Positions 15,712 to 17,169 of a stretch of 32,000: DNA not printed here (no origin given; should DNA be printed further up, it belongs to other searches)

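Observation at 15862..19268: Four-gene operon: two thiolase-fold paralogs that appear catalytically repurposed, plus two DUF35 paralogs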

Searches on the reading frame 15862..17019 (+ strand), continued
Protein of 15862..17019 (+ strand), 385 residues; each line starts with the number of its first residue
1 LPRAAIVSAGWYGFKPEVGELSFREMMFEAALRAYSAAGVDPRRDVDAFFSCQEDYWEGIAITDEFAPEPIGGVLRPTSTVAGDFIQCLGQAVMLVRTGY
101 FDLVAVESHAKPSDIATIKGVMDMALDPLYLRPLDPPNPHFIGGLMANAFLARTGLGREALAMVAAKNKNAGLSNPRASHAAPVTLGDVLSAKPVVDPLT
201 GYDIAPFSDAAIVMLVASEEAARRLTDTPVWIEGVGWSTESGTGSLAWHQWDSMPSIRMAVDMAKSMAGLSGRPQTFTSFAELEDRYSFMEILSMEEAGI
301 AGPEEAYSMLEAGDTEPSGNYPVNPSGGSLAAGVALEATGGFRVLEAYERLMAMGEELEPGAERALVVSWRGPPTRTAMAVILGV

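Call 89: search_solved_structures(query=window:15862-17019:+, max_evalue=1e-13, show_alignments=5)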
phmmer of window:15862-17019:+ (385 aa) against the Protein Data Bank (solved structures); distinct sequences matched with E-value up to 1e-13: 5.
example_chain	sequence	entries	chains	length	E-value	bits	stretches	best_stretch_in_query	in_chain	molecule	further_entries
4yzo_A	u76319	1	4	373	1.3e-21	80.3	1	144-353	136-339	Putative acyl-CoA acyltransferase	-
7yvy_A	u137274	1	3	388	4e-20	75.5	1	140-354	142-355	Acetyl-CoA acetyltransferase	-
6esq_A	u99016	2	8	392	1.3e-19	73.8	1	5-352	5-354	acetoacetyl-CoA thiolase | Acetyl-CoA acetyltransferase thiolase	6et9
4u4e_A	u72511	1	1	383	4.3e-19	72.1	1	28-352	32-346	Thiolase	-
9myr_A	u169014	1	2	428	2e-14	56.8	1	145-372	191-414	Nonspecific lipid-transfer protein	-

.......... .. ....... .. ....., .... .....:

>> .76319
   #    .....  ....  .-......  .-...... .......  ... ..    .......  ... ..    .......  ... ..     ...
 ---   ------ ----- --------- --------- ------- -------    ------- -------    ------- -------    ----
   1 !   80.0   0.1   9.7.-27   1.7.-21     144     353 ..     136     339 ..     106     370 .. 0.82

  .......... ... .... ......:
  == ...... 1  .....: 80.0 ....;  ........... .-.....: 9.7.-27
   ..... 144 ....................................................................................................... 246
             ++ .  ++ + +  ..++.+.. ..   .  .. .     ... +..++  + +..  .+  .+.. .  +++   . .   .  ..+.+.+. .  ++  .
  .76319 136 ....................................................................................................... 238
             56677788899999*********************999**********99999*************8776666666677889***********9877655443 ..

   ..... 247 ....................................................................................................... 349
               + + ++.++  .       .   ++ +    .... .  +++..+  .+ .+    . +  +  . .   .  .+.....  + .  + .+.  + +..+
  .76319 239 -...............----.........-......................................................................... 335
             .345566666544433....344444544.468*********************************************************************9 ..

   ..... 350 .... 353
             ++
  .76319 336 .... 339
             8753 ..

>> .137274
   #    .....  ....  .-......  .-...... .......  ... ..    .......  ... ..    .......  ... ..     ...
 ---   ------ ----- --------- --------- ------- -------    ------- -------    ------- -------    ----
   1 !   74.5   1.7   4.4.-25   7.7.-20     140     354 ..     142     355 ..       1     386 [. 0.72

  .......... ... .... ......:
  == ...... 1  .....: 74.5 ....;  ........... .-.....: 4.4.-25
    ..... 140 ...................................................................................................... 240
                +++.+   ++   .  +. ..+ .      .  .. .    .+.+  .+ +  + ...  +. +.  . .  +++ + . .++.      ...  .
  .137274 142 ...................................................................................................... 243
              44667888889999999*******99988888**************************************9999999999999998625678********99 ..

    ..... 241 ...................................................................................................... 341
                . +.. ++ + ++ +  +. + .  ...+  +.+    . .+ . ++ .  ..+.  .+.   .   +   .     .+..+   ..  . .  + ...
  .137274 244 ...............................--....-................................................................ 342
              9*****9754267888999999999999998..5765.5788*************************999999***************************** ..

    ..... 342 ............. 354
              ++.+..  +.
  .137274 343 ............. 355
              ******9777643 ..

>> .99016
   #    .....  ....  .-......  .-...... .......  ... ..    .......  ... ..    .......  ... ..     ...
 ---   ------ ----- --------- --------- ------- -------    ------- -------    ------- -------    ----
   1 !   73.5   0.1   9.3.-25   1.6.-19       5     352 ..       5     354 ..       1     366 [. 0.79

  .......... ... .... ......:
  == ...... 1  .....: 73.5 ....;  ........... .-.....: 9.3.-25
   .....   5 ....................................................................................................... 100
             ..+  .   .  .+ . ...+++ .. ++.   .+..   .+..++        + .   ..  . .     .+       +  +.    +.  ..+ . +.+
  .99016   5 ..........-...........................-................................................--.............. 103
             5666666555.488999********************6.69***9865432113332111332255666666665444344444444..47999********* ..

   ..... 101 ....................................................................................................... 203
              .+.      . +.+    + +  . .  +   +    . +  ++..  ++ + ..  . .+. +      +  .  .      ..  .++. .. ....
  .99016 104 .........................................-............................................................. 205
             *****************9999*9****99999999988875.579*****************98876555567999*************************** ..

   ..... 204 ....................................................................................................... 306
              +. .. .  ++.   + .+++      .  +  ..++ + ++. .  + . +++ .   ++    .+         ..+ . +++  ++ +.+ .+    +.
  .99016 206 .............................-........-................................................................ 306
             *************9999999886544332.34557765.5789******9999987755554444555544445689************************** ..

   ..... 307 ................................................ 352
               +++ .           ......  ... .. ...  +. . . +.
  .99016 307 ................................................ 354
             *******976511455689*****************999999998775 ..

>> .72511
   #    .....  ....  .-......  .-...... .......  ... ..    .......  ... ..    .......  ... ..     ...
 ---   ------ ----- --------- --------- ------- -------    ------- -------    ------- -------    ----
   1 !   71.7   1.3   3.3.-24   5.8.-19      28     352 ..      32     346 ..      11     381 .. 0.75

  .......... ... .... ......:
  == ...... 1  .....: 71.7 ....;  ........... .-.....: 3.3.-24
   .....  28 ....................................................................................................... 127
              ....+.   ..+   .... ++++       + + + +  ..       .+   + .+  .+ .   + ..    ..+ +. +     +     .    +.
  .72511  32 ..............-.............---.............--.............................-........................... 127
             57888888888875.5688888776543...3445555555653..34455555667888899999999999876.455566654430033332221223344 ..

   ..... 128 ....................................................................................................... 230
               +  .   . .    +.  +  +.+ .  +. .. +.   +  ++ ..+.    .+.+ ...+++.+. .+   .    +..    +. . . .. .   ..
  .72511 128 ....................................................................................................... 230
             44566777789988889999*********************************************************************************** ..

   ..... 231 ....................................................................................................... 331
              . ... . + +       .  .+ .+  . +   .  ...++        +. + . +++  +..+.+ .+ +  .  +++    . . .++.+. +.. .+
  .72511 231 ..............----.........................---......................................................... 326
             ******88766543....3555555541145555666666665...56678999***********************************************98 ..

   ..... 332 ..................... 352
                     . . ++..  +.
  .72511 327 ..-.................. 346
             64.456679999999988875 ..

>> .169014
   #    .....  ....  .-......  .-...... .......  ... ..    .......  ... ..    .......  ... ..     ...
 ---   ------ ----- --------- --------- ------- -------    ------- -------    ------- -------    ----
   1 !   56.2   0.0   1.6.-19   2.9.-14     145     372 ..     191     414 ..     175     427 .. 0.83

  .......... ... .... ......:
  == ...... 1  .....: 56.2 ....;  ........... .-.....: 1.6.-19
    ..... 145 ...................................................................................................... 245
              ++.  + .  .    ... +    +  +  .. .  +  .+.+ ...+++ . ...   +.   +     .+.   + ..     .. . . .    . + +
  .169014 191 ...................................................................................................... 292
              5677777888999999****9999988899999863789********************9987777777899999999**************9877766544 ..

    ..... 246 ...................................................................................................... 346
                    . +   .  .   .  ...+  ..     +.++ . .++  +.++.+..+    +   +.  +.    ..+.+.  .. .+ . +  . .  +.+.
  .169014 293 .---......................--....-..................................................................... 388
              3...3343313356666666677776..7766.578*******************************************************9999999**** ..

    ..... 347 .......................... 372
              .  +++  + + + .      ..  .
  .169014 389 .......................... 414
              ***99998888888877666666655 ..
